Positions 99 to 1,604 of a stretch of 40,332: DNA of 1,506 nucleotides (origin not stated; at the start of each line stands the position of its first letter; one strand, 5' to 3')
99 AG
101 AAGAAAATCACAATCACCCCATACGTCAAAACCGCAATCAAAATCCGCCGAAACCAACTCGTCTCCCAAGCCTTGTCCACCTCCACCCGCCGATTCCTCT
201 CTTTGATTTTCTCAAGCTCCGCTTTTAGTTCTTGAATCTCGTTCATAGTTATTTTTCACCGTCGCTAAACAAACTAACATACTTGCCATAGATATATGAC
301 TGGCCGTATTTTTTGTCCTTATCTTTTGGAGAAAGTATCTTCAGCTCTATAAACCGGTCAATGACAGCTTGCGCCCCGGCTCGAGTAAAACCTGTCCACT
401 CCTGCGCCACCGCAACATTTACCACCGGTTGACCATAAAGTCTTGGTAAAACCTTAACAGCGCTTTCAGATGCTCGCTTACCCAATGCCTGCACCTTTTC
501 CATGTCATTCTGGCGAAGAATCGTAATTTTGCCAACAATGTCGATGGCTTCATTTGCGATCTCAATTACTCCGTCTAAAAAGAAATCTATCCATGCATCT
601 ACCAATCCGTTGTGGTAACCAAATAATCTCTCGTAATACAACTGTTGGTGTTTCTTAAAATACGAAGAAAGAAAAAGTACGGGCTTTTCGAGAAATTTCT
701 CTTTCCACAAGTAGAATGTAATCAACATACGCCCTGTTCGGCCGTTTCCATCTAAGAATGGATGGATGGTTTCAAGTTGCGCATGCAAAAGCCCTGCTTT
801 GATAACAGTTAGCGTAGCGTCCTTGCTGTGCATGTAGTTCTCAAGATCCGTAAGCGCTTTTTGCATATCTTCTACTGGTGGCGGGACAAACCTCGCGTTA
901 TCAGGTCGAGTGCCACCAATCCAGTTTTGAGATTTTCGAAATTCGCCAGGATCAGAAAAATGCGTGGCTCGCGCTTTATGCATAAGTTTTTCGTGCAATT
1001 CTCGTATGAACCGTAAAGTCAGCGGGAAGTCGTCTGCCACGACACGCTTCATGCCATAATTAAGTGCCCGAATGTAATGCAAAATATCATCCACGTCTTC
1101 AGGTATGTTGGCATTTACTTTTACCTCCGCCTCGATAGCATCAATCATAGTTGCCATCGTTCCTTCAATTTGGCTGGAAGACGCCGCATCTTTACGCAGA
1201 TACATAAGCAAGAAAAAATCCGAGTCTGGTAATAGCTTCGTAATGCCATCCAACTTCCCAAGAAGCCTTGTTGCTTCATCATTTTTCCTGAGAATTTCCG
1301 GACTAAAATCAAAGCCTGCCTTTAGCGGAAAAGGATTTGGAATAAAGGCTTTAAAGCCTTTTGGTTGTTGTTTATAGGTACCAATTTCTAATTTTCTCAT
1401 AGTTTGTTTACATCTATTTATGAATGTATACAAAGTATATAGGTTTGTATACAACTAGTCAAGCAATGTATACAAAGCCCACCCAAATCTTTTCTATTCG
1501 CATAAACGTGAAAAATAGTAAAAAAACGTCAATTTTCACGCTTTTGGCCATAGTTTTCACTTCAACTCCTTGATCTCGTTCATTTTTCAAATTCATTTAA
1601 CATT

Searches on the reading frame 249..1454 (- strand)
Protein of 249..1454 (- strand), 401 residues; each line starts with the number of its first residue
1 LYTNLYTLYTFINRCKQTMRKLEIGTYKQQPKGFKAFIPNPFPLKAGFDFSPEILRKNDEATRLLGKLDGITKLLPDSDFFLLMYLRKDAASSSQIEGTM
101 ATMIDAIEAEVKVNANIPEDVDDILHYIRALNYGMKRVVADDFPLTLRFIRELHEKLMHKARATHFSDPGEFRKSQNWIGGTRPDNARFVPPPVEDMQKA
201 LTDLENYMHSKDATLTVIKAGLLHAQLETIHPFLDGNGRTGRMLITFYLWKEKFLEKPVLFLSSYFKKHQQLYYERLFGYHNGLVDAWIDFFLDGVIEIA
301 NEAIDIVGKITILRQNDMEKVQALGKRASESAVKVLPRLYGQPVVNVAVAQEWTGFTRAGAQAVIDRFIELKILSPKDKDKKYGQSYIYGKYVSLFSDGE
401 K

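Call 62: search_protein_families(library=pfam, proteins=[window:249-1454:-])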
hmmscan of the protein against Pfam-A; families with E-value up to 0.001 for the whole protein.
window:249-1454:- (401 aa): 2 families
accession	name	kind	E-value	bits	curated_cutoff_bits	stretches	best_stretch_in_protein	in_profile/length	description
PF02661.23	Fic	-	7.6e-21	75.2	24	1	144-249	1-93/93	Fic/DOC family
PF13784.11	Fic_N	-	2.5e-20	72.7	26.7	1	56-135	2-81/82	Fic/DOC family N-terminal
